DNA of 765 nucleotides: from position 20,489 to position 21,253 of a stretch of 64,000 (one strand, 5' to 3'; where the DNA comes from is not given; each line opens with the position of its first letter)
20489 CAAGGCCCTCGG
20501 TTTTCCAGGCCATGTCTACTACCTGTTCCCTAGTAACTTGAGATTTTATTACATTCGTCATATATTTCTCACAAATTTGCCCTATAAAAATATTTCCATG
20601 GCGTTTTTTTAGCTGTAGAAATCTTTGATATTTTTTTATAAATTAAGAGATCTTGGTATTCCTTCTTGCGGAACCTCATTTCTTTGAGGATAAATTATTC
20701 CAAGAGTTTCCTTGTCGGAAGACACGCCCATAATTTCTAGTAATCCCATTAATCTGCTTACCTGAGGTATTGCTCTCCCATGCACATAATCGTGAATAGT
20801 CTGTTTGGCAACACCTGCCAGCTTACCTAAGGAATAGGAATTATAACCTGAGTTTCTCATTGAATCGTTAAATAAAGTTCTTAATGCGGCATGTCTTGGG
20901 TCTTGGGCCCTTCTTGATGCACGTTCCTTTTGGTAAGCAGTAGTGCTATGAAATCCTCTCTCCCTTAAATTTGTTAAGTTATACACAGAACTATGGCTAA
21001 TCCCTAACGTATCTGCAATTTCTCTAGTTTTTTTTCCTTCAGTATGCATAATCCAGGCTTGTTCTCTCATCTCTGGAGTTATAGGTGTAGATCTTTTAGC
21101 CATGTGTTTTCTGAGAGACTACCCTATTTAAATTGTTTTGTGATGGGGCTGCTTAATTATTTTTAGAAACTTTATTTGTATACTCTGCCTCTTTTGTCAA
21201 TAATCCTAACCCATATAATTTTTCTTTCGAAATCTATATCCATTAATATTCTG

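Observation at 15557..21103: Four-gene tandem family with an unrecognised shared head domain, bracketed by paralogous dual-HTH genes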

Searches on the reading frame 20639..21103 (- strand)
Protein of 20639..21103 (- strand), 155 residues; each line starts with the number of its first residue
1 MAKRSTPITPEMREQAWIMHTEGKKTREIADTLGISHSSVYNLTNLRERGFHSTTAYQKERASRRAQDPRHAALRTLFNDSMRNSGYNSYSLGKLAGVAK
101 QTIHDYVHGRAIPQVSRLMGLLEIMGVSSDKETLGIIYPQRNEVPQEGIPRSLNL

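Call 5: search_protein_families(library=pfam, proteins=[window:20639-21103:-], max_evalue=1)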
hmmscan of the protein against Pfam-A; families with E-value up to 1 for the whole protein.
window:20639-21103:- (155 aa): 21 families
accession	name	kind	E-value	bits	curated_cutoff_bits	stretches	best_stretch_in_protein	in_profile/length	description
PF01381.28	HTH_3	-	2.6e-07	31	23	1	90-130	13-53/55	Helix-turn-helix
PF13560.12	HTH_31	-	1.8e-05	25.4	27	1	91-129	19-58/64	Helix-turn-helix domain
PF13384.12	HTH_23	-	6.8e-05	23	24.6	1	19-45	12-39/50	Homeodomain-like domain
PF13936.12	HTH_38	-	8.8e-05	22.6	27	1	9-42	6-39/44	Helix-turn-helix domain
PF07022.19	Phage_CI_repr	-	0.0002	22.1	22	1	24-44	12-33/65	Bacteriophage CI repressor helix-turn-helix domain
PF12728.13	HTH_17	-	0.0011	19.6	27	1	26-45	4-23/51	Helix-turn-helix domain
PF13443.12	HTH_26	-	0.0011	19.6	22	1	82-128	6-53/63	Cro/C1-type HTH DNA-binding domain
PF13551.12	HTH_29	-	0.0028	18.1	28.1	1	17-46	5-35/64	Winged helix-turn helix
PF02796.21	HTH_7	-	0.003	18.1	23.8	1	14-41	12-39/45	Helix-turn-helix domain of resolvase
PF00440.29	TetR_N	-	0.003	17.8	24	0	26-41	19-34/47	Bacterial regulatory proteins, tetR family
PF04967.18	HTH_10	-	0.0032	17.7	23.1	1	25-41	25-41/53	HTH DNA binding domain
PF08281.18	Sigma70_r4_2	-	0.0033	17.5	25.7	1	19-42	21-45/54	Sigma-70, region 4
PF01978.25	TrmB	-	0.0079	16.5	25.6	1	20-51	19-51/68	Sugar-specific transcriptional regulator TrmB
PF00196.25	GerE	-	0.0081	16.2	23.5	1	19-40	13-34/57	Bacterial regulatory proteins, luxR family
PF15978.11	TnsD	-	0.011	15.2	32.4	1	13-83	188-251/355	Tn7-like transposition protein D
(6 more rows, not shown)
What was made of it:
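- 20636..21103 (-): Dual-HTH paralog 2 (155 aa): an N-terminal three-helix HTH plus a C-terminal XRE/Cro-type HTH. Co-directional with orphan o86. Call 5 (HTH_3 31 bits, above the cut-off of 23).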

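Call 9: search_protein_families(library=phrogs, proteins=[window:20639-21103:-], max_evalue=0.1)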
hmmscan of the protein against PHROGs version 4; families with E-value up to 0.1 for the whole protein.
window:20639-21103:- (155 aa): 33 families (the best 25 are shown)
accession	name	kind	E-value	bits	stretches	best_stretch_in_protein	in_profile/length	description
phrog_664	-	DNA, RNA and nucleotide metabolism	5.4e-06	27.4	1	6-65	83-142/210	DNA binding protein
phrog_8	-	transcription regulation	9e-06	26.4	1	24-130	90-213/346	transcriptional regulator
phrog_638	-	transcription regulation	3.4e-05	24.7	1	77-147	7-77/145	transcriptional regulator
phrog_3910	-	transcription regulation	4.7e-05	23.5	1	6-67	68-127/356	transcriptional regulator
phrog_4494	-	unknown function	0.00027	22.4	1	11-105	6-93/109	-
phrog_3855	-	DNA, RNA and nucleotide metabolism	0.00037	21.9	1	14-43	70-99/115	HTH DNA binding protein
phrog_2328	-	transcription regulation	0.0012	19.6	0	80-128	22-70/128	transcriptional repressor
phrog_686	-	DNA, RNA and nucleotide metabolism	0.0013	20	0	10-43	35-68/76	HTH DNA binding protein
phrog_4646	-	integration and excision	0.0021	18.4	1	6-81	5-85/344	transposase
phrog_645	-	DNA, RNA and nucleotide metabolism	0.0022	19.2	1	6-43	20-58/196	Rnase E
phrog_125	-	DNA, RNA and nucleotide metabolism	0.0023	18.5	1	4-61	159-217/254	DNA invertase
phrog_4441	-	DNA, RNA and nucleotide metabolism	0.0028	19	0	89-131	20-63/98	HTH DNA binding protein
phrog_5536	-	unknown function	0.0029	18.4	1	5-66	3-64/172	-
phrog_2439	-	transcription regulation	0.003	17.5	0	82-129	16-63/367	transcriptional regulator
phrog_1303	-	DNA, RNA and nucleotide metabolism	0.0055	17.4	1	4-54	20-70/184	DNA binding protein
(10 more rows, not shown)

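Call 10: search_protein_families(library=ncbifam, proteins=[window:20639-21103:-], max_evalue=0.1)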
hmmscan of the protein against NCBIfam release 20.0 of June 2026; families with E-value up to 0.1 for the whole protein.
window:20639-21103:- (155 aa): 9 families
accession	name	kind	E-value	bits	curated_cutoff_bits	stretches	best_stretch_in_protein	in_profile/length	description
NF033545.0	transpos_IS630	equivalog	4.3e-05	23.1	100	1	14-117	3-106/299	IS630 family transposase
NF033546.1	transpos_IS21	equivalog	0.0021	17.7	160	1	19-87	4-70/294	IS21 family transposase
NF038310.1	lysogeny_AimR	equivalog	0.0099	14.9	70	0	79-124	2-44/365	AimR family lysis-lysogeny pheromone receptor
TIGR02985.1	Sig70_bacteroi1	subfamily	0.019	15.2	126.4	1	10-42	116-149/162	RNA polymerase sigma-70 factor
NF047737.1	antiphage_MADS1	equivalog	0.04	14.2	80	0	97-113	14-30/49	methylation-associated defense system helix-turn-helix domain-containing protein MAD1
NF033516.0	transpos_IS3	equivalog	0.05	12.8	160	1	11-88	88-153/369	IS3 family transposase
NF033558.1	transpos_IS1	equivalog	0.059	13.3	100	1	5-54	37-84/199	IS1 family transposase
NF049902.1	FTL_1293_fam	exception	0.073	13.2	170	0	22-51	21-51/150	FTL_1293 family small RNA FtrC-regulated protein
NF040595.1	HTH_Cbp1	equivalog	0.088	12.7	140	0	11-45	3-37/135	CRISPR DNA repeat-binding protein Cbp1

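Call 21: search_protein_families(library=padloc, proteins=[window:20639-21103:-], max_evalue=0.1)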
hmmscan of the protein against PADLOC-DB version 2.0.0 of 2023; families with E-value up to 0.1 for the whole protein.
window:20639-21103:- (155 aa): 3 families
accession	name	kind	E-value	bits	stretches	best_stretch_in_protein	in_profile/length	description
PDLC04133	mad1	-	0.00078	17.7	0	93-113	12-32/60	mads_1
PDLC03947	RmrA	-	0.0012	15.7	1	84-125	22-63/383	-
PDLC03944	RmrA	-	0.041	10.9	1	91-125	24-58/384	-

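Call 56: search_dna_similar(query=window:20639-21103:-, collection=phages, mode=protein, max_evalue=0.01, max_rows=15)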
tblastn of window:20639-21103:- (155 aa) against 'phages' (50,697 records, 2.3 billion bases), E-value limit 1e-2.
No match.

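Call 57: search_dna_similar(query=window:20639-21103:-, collection=plasmids, mode=protein, max_evalue=0.01, max_rows=15)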
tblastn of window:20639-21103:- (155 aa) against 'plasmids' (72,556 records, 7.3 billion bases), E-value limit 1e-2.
No match.

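Call 59: find_homologous_proteins(query=window:20639-21103:-, max_evalue=0.001)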
Query window:20639-21103:- (155 aa): 1 proteins with E <= 0.001 among 42 candidates.
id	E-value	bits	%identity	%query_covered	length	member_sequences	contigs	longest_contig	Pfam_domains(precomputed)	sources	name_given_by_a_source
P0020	1.0e-96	339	100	100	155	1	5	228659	PF01381.29,PF13560.13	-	-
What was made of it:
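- Closest known: XRE/Cro-C1 family HTH regulators. Different: No close homologues were found with the word-indexed search (call 59).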

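Call 88: predict_structure(alignment_id=A10)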
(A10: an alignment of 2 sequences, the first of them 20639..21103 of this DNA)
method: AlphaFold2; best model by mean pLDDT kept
length: 155 residues; sequences in the alignment: 2
mean_pLDDT: 83.3   pTM: 0.57
mean pLDDT of the five models: 83.3, 82.7, 82.7, 82.0, 81.3
residues with pLDDT >= 90: 81; 70-90: 52; 50-70: 4; < 50: 18
segments of 3 or more residues with pLDDT < 50: 1-3, 141-155
pLDDT, mean of each block of 10 residues (from residue 1): 65 90 91 89 84 82 86 94 94 95 92 92 91 86 42 35
secondary structure, 60 per line:
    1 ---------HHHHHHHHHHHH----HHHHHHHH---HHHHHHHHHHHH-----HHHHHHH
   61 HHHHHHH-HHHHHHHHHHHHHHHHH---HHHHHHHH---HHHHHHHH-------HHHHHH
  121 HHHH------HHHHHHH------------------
elements in order: H10-21 H26-33 H37-48 H54-67 H69-85 H89-96 H100-107 H115-124 H131-137
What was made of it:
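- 20636..21103 (-): AF2 pLDDT 83 (call 88).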

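Call 91: fold_search(model_id=the predicted structure, library=pdb)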
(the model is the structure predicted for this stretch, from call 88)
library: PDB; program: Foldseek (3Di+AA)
matches with E <= 10: 626; with E <= 0.001: 0
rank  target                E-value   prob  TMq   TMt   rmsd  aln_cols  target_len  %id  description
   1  8ezt_B                7.4e-02  1.00  0.33  0.66   1.9        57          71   24  Crystal structure of HipB(Lp) from Legionella pneumophila (released 2023-09-27)
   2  8ezt_A                7.4e-02  1.00  0.33  0.67   2.0        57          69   24  Crystal structure of HipB(Lp) from Legionella pneumophila (released 2023-09-27)
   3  2kpj_MODEL_1_A        7.8e-02  1.00  0.38  0.61   8.8        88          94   18  Solution Structure Of Protein SOS-response transcriptional repressor, LexA From Eubacterium rectale. Northeast (released 2009-11-17)
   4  7o81_AU               8.6e-02  1.00  0.33  0.46   1.5        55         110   24  Rabbit 80S ribosome colliding in another ribosome stalled by the SARS-CoV-2 pseudoknot (released 2021-06-02)
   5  8ezt_C                1.0e-01  1.00  0.33  0.67   2.1        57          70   24  Crystal structure of HipB(Lp) from Legionella pneumophila (released 2023-09-27)
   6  3f52_E                1.4e-01  1.00  0.39  0.73   3.1        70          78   16  Crystal structure of the clp gene regulator ClgR from C. glutamicum (released 2008-11-18)
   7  8tac_A                1.4e-01  1.00  0.33  0.69   2.9        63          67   25  Designed DNA binding protein (released 2024-08-28)
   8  2f5d_A                1.5e-01  0.30  0.20  0.23  14.0       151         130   16  Bacillus subtilis manganese transport regulator (MNTR) bound to manganese, AC conformation, pH 6.5 (released 2006-03-07)
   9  3f51_B                1.7e-01  1.00  0.39  0.62   3.4        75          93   16  Crystal Structure of the clp gene regulator ClgR from Corynebacterium glutamicum (released 2008-11-18)
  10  1y9q                  1.8e-01  1.00  0.36  0.31   4.1        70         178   13  Crystal Structure of HTH_3 family Transcriptional Regulator from Vibrio cholerae (released 2005-01-04)
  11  2ofy_B                1.8e-01  1.00  0.38  0.68   5.1        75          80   15  Crystal structure of putative XRE-family transcriptional regulator from Rhodococcus sp. (released 2007-01-16)
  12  3omt_A                2.2e-01  1.00  0.31  0.69   1.0        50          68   16  Putative antitoxin component, CHU_2935 protein, from Xre family from Prevotella buccae. (released 2010-09-08)
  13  3vk0_A                2.2e-01  1.00  0.37  0.61   2.7        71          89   18  Crystal Structure of hypothetical transcription factor NHTF from Neisseria (released 2012-03-14)
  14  4hx7_B                2.2e-01  0.28  0.21  0.24  14.0       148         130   16  Structure of MNTR E11K mutant complexed with Cd2+ (released 2012-11-21)
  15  3f51_E                2.3e-01  1.00  0.39  0.61   3.1        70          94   16  Crystal Structure of the clp gene regulator ClgR from Corynebacterium glutamicum (released 2008-11-18)
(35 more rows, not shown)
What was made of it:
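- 20636..21103 (-): Foldseek hits HipB, ClgR, C-proteins and ImmR with prob 1.0 (call 91).
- On XRE/Cro-C1 HTH regulators (flanking genes): Foldseek finds XRE-family structures with prob 1.0 (call 91).
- Closest known: XRE/Cro-C1 family HTH regulators. Same: It superposes on XRE-family structures (Foldseek prob 1.0, TM-target 0.6-0.78, call 91).
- The C-terminal domain of the modelled paralog has an ordinary XRE fold (call 91).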
